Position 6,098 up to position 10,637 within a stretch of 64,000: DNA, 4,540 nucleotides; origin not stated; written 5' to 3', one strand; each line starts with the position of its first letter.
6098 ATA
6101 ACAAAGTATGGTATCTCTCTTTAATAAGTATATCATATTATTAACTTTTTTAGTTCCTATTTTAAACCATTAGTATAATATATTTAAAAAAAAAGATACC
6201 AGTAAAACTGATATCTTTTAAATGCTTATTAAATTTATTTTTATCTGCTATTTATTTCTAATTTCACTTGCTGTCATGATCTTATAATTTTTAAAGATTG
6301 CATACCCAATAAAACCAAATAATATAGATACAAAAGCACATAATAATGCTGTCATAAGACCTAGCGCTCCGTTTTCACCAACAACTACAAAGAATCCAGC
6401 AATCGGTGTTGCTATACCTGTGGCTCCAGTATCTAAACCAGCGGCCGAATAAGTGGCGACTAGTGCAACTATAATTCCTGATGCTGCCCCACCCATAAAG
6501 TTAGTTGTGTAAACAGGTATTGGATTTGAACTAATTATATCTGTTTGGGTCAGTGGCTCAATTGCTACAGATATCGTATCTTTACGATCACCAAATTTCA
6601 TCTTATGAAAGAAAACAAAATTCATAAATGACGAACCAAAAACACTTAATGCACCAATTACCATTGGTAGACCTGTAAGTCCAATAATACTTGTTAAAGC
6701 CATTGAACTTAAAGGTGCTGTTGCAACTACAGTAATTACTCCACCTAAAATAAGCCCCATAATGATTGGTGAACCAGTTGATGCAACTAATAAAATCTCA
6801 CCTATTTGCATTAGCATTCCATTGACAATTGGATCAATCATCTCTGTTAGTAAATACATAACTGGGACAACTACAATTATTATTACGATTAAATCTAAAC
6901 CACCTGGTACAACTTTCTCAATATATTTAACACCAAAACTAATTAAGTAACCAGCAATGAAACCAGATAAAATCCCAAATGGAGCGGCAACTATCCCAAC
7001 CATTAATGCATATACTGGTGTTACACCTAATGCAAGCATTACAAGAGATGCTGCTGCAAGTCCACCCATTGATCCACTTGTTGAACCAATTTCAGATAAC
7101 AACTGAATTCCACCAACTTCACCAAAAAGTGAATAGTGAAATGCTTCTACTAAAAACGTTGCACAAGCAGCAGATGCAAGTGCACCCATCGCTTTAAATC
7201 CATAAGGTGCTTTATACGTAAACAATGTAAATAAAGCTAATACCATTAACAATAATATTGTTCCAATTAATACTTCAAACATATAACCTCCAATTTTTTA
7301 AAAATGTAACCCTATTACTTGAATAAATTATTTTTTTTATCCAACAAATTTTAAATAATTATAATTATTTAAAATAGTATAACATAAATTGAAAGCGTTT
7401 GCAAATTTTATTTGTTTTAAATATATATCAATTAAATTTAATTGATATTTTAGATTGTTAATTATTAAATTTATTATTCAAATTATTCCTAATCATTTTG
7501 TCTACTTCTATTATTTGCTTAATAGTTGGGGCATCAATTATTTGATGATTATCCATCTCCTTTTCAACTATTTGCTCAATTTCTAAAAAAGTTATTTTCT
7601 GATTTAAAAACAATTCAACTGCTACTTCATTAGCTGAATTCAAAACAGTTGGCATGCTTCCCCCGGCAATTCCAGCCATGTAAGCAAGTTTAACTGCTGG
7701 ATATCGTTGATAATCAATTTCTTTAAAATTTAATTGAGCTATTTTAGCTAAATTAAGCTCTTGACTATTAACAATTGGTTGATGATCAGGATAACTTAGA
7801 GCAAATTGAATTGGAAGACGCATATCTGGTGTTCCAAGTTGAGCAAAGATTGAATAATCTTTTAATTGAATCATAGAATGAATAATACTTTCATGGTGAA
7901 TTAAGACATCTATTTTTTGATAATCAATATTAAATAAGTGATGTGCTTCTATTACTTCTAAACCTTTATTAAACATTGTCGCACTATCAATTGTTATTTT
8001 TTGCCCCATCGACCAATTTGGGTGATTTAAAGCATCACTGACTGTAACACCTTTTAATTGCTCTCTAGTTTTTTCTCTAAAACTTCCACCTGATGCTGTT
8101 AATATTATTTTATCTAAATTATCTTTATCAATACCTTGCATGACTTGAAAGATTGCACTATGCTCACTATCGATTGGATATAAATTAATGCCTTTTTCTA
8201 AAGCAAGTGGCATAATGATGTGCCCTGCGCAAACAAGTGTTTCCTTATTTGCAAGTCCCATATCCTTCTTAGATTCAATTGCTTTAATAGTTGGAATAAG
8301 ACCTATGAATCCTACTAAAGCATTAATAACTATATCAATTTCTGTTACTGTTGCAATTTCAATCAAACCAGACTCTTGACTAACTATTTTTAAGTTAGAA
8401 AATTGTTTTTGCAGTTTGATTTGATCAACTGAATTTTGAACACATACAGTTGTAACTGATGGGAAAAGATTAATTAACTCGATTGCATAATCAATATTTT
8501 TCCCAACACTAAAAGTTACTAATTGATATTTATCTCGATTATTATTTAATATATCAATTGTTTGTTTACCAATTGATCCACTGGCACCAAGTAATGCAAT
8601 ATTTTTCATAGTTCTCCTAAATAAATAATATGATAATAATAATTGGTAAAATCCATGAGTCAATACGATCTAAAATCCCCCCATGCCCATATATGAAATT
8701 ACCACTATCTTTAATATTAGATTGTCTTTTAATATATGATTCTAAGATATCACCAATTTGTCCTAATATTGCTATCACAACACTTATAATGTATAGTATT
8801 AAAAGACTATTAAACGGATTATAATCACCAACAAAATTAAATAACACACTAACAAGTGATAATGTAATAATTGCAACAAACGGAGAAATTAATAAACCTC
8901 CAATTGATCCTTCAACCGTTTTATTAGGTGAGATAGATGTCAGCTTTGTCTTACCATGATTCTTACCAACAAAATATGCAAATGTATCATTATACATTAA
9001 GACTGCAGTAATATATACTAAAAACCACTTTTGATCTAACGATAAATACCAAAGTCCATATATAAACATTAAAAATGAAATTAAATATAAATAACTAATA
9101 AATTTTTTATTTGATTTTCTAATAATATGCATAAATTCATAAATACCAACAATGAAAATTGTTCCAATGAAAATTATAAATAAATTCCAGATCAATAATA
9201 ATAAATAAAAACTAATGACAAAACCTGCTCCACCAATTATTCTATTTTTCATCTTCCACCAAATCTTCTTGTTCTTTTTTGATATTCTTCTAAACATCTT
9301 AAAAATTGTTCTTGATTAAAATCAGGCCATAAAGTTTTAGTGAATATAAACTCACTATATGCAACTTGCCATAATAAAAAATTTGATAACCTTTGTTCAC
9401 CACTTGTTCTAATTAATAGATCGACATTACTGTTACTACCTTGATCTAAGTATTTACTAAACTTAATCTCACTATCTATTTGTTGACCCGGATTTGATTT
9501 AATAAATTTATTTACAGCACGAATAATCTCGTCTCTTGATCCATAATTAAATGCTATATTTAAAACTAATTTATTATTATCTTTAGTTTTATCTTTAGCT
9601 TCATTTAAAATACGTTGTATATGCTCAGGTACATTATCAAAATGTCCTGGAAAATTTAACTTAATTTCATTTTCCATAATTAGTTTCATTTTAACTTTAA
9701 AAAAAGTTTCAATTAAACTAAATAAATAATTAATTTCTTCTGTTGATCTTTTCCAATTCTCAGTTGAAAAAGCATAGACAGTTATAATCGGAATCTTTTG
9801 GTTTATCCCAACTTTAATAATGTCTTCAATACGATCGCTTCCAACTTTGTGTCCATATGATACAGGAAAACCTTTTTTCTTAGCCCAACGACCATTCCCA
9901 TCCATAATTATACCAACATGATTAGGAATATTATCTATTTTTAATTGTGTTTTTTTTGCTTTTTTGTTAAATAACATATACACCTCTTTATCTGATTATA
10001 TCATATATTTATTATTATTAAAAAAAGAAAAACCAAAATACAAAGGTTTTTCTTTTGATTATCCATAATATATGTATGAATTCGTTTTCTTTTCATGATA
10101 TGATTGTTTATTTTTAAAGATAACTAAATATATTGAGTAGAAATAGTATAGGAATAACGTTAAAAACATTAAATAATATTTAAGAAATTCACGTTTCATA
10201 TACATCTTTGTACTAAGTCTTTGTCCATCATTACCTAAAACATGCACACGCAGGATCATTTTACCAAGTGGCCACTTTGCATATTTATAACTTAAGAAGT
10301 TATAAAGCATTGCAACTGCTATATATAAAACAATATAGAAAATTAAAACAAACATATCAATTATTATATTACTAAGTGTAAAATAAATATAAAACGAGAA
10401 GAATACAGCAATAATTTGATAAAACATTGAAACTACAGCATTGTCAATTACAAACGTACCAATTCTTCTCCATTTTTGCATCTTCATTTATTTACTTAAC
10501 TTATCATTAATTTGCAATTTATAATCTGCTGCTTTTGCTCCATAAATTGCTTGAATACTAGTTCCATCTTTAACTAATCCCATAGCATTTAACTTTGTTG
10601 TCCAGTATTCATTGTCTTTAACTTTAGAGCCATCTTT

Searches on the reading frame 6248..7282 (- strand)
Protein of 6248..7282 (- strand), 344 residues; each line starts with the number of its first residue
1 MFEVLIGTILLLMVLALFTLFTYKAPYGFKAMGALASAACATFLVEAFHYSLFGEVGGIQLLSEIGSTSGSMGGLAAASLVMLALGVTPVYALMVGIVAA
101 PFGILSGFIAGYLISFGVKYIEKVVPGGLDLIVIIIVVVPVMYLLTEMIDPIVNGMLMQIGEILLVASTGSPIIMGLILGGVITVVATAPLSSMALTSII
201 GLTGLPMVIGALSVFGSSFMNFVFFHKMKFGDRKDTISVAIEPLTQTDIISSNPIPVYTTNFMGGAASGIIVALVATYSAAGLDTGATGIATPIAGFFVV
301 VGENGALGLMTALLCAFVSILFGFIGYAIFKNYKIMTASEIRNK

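Call 17: search_protein_families(library=pfam, proteins=[window:6248-7282:-], max_evalue=0.001)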
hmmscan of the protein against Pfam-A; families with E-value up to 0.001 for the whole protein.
window:6248-7282:- (344 aa): 1 family
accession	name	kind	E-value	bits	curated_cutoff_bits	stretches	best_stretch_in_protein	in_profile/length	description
PF13303.11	PTS_EIIC_2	-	3e-50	171.6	28.9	1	30-339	2-323/327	Phosphotransferase system, EIIC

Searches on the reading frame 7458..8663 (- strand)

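Call 17: search_protein_families(library=pfam, proteins=[window:7458-8663:-], max_evalue=0.001)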
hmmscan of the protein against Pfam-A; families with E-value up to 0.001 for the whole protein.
window:7458-8663:- (401 aa): 3 families
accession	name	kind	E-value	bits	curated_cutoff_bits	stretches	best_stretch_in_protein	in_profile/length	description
PF08436.17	DXP_redisom_C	-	2.6e-40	136.9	26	1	161-244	1-84/84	1-deoxy-D-xylulose 5-phosphate reductoisomerase C-terminal domain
PF13288.12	DXPR_C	-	4.5e-40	136.9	27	1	276-393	1-114/115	DXP reductoisomerase C-terminal domain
PF02670.22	DXP_reductoisom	-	4.2e-35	121.7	21.7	1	22-147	1-129/129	1-deoxy-D-xylulose 5-phosphate reductoisomerase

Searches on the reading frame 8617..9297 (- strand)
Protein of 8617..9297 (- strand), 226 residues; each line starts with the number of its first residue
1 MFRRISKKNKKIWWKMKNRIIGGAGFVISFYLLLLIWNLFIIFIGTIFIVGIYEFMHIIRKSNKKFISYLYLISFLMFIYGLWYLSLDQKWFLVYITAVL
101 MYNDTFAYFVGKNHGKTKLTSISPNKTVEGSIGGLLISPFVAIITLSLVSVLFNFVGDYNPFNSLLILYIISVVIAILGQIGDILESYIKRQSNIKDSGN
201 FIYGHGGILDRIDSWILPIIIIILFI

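Call 17: search_protein_families(library=pfam, proteins=[window:8617-9297:-], max_evalue=0.001)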
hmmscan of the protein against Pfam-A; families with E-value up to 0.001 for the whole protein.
window:8617-9297:- (226 aa): 1 family
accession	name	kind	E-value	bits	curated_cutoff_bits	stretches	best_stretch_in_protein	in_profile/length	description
PF01148.25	CTP_transf_1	-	7.8e-42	144.4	24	1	70-225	111-260/264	Cytidylyltransferase family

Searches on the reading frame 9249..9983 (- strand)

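Call 17: search_protein_families(library=pfam, proteins=[window:9249-9983:-], max_evalue=0.001)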
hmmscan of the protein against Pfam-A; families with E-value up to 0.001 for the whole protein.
window:9249-9983:- (244 aa): 1 family
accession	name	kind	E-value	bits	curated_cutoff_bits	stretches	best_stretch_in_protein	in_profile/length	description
PF01255.24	Prenyltransf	-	1.6e-80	270.2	27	1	26-242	1-219/219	Putative undecaprenyl diphosphate synthase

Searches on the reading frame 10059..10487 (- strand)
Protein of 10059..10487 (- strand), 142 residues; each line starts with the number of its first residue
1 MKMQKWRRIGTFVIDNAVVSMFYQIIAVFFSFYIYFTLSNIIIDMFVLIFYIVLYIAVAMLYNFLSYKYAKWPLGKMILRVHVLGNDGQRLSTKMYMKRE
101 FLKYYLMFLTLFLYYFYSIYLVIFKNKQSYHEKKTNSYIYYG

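Call 17: search_protein_families(library=pfam, proteins=[window:10059-10487:-], max_evalue=0.001)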
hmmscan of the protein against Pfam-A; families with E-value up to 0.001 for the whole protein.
window:10059-10487:- (142 aa): 1 family
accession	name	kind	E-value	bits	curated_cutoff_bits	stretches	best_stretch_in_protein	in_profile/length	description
PF06271.18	RDD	-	5.3e-15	56.3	24.1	1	6-131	5-132/137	RDD family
